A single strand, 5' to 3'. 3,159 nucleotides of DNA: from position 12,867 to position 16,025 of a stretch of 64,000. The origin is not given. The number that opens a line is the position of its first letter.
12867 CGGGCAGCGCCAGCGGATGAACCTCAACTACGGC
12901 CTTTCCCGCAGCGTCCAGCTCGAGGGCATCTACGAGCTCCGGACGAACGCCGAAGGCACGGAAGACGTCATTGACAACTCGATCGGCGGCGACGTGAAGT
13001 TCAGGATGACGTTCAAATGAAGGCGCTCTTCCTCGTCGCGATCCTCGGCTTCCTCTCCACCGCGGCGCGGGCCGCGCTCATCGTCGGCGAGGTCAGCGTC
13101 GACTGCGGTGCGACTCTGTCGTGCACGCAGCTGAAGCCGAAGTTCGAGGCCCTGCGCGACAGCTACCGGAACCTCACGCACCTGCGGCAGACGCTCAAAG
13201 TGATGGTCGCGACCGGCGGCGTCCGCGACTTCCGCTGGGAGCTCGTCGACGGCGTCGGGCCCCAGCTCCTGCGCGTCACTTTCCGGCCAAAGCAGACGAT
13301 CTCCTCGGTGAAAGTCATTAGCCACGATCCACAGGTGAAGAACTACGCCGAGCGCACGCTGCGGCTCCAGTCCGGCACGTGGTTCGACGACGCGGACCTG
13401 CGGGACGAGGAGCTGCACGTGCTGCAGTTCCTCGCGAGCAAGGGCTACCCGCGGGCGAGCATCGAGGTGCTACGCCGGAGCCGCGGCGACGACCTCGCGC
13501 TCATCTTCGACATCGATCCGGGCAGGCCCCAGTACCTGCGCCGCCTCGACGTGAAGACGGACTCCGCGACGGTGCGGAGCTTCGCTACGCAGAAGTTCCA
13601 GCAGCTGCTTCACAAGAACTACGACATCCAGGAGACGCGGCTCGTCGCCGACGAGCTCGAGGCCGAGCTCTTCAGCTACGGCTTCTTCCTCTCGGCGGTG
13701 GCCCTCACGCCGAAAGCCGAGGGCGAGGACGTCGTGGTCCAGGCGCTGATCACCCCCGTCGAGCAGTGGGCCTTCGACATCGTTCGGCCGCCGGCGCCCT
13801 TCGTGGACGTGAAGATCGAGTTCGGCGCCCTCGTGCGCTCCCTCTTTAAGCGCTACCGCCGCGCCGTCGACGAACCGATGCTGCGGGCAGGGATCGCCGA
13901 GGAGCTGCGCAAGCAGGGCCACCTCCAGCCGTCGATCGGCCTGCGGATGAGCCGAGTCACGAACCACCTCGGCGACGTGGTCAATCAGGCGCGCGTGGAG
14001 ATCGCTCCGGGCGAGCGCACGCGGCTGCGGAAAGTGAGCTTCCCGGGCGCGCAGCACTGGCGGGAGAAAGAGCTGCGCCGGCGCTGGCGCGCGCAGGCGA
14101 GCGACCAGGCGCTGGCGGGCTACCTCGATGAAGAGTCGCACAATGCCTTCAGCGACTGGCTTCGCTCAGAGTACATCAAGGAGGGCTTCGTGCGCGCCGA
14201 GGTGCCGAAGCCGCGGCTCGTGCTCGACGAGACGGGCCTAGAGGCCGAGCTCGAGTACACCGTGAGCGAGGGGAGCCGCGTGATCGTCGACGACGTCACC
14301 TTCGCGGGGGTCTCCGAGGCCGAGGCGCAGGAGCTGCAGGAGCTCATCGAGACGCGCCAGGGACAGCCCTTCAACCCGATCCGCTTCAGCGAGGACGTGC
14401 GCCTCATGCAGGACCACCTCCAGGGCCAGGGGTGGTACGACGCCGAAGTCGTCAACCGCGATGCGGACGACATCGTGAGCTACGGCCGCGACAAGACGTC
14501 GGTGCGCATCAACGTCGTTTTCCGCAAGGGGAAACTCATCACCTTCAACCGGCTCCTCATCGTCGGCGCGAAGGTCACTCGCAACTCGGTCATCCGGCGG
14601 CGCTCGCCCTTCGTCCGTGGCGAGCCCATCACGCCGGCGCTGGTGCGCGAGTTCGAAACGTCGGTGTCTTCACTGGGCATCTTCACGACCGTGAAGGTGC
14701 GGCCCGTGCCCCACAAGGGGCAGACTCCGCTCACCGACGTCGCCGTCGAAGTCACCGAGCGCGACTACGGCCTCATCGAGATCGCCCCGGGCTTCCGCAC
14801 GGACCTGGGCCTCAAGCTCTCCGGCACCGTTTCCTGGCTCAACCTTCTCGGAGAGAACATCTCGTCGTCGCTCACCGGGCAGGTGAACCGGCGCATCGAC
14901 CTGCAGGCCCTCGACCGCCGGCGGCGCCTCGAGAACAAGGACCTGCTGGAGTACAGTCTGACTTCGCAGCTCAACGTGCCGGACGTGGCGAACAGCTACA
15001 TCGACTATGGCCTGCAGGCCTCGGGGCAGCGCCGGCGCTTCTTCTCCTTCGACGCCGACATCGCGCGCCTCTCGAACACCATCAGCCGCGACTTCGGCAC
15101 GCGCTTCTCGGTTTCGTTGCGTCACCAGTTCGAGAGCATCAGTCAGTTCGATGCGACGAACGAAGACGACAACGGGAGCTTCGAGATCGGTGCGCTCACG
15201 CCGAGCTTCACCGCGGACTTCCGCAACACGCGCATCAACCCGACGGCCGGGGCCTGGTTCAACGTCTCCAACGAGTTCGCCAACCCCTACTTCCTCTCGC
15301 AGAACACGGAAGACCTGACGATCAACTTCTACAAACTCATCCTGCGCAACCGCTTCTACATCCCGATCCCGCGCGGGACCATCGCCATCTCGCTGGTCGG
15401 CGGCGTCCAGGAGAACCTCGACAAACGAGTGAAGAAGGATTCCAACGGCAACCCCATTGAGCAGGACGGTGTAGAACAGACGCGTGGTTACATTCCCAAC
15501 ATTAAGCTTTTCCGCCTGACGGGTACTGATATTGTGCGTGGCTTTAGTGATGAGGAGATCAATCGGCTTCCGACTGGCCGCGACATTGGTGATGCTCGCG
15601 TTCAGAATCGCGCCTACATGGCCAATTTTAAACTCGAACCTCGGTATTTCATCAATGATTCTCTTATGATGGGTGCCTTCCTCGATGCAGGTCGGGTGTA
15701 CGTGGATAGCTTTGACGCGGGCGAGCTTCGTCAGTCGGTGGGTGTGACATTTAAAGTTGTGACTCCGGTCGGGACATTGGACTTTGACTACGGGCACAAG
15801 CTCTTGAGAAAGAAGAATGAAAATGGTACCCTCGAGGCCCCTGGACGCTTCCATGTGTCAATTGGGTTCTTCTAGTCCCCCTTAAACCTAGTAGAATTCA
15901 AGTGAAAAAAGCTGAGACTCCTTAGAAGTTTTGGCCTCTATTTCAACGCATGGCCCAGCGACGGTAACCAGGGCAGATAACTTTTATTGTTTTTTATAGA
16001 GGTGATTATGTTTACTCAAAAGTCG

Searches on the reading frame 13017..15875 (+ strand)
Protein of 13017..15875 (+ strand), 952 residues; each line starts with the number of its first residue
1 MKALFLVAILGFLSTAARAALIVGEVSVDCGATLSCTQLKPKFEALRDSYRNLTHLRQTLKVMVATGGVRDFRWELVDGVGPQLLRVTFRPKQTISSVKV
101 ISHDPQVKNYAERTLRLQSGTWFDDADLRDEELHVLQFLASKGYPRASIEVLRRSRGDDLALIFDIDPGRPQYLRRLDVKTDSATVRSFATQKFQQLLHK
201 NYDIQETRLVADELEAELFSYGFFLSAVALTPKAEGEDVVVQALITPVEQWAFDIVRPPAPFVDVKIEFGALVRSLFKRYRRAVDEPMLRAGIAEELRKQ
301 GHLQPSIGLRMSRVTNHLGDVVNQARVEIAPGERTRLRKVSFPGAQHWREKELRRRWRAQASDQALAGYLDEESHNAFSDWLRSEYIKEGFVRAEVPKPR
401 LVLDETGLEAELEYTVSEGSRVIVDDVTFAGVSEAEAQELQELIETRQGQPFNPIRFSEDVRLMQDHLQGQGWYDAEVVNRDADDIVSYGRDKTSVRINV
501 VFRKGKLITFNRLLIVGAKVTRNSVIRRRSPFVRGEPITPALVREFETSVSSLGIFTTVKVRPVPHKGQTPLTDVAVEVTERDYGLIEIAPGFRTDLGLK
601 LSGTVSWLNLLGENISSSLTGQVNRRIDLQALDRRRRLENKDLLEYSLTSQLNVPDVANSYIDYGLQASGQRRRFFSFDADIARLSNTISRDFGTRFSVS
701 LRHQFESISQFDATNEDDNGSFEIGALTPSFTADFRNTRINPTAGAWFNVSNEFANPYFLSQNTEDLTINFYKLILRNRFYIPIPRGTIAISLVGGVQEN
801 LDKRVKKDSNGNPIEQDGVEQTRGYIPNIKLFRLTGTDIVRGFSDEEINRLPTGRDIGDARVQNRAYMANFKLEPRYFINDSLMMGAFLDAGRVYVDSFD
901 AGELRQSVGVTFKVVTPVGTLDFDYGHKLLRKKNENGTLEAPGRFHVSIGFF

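Call 15: search_protein_families(library=pfam, proteins=[window:13017-15875:+], max_evalue=0.00001)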
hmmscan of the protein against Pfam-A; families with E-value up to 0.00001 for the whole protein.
window:13017-15875:+ (952 aa): 2 families
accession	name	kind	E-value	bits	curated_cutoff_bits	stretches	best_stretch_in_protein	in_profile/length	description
PF07244.20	POTRA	-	7.1e-28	97.6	21.3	1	423-501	2-75/79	Surface antigen variable number repeat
PF01103.29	Omp85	-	8.3e-16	58.8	24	1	609-951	1-323/325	Omp85 superfamily domain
